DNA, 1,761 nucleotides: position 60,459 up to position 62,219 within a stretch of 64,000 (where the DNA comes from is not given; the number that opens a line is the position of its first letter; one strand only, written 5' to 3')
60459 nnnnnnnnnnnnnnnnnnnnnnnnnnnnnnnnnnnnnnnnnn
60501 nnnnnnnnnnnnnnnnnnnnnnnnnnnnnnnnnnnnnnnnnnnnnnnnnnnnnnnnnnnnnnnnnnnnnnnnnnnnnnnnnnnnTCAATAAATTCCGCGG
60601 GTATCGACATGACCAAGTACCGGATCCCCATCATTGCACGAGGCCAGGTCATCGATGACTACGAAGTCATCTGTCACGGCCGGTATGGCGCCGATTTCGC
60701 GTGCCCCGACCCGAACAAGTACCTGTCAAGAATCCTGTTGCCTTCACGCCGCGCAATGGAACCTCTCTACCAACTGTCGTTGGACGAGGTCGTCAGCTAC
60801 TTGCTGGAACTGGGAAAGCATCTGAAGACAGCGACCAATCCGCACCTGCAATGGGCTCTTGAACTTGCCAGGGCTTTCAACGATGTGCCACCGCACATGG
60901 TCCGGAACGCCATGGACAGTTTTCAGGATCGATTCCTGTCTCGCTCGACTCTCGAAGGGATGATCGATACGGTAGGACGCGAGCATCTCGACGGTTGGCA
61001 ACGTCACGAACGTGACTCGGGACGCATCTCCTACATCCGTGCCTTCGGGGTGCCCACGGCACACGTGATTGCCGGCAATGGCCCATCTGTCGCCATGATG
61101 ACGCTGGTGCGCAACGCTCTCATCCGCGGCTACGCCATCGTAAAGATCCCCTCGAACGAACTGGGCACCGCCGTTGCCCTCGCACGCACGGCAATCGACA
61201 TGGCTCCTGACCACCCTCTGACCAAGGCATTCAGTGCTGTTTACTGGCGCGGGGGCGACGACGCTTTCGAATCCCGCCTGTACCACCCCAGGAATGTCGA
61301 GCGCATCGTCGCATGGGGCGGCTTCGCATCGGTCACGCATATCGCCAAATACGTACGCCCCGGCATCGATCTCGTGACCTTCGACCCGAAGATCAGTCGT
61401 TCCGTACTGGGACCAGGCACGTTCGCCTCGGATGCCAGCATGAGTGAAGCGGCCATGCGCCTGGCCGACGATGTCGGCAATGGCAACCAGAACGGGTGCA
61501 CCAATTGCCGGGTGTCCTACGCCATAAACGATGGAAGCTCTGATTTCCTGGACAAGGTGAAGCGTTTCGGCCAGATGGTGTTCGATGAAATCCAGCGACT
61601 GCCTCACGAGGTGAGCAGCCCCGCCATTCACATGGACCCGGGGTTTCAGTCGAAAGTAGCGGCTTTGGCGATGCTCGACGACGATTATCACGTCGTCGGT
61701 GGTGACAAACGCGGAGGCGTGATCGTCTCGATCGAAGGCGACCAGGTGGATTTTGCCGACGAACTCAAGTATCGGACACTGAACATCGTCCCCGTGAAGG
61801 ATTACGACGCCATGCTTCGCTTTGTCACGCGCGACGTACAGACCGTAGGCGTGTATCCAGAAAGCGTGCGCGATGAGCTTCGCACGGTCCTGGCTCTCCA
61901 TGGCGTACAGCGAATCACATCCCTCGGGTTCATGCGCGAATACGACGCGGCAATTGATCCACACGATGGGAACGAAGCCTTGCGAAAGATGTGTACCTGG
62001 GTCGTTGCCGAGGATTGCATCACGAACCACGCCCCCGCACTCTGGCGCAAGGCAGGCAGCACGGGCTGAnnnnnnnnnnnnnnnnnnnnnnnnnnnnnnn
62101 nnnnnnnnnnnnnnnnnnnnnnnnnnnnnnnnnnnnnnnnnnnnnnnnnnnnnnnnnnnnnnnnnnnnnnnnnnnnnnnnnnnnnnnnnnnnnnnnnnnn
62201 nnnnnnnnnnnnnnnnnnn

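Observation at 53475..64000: Lux-like but non-lux system: duplicated LuxC and LuxE homologs next to a luciferase-family oxidoreductase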

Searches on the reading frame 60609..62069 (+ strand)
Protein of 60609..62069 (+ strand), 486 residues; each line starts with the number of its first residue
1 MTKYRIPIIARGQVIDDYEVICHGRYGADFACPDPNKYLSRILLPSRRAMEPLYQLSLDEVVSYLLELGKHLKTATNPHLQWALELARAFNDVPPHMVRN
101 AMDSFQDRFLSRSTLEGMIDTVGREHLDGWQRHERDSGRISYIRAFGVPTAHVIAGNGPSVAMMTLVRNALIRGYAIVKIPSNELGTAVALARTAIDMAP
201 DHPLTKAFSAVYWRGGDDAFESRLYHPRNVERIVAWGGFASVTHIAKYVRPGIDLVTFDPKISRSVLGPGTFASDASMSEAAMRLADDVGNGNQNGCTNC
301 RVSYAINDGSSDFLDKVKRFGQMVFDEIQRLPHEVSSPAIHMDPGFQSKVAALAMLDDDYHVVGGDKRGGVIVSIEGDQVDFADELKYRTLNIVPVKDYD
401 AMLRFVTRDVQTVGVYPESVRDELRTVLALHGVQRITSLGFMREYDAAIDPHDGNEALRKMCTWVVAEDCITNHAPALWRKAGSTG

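Call 7: search_protein_families(library=pfam, proteins=[window:60609-62069:+], max_evalue=0.01)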
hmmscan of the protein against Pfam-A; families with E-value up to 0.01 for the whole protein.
window:60609-62069:+ (486 aa): 1 family
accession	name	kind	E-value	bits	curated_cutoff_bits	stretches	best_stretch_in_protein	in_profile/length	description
PF05893.19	LuxC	-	9e-40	137.2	21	1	55-464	3-401/401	Acyl-CoA reductase (LuxC)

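Call 8: search_protein_families(library=ncbifam, proteins=[window:60609-62069:+], max_evalue=0.01)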
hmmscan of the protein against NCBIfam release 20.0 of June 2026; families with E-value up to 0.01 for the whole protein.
window:60609-62069:+ (486 aa): 1 family
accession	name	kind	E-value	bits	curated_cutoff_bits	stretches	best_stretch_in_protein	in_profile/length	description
NF052251.1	LCFA_red_LuxC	equivalog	9.3e-33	113.4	750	1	54-469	51-449/478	long-chain-fatty-acyl-CoA reductase LuxC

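Call 20: search_solved_structures(query=window:60609-62069:+, max_evalue=1)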
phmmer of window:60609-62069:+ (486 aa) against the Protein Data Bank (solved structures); distinct sequences matched with E-value up to 1: 4.
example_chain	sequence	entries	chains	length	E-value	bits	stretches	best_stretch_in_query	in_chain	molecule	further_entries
7xc6_A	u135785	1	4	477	1.3e-24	90.2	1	55-468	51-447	Long-chain acyl-protein thioester reductase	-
7lc0_A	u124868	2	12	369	0.22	13.5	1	95-213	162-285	Putative selenocysteine synthase (L-seryl-tRNA(Ser) selenium transferase) | D-glucosaminate-6-phosphate ammonia lyase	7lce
6iio_B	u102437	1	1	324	0.53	12.3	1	299-355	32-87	VP0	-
6acw_B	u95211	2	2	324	0.53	12.3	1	299-355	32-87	VP0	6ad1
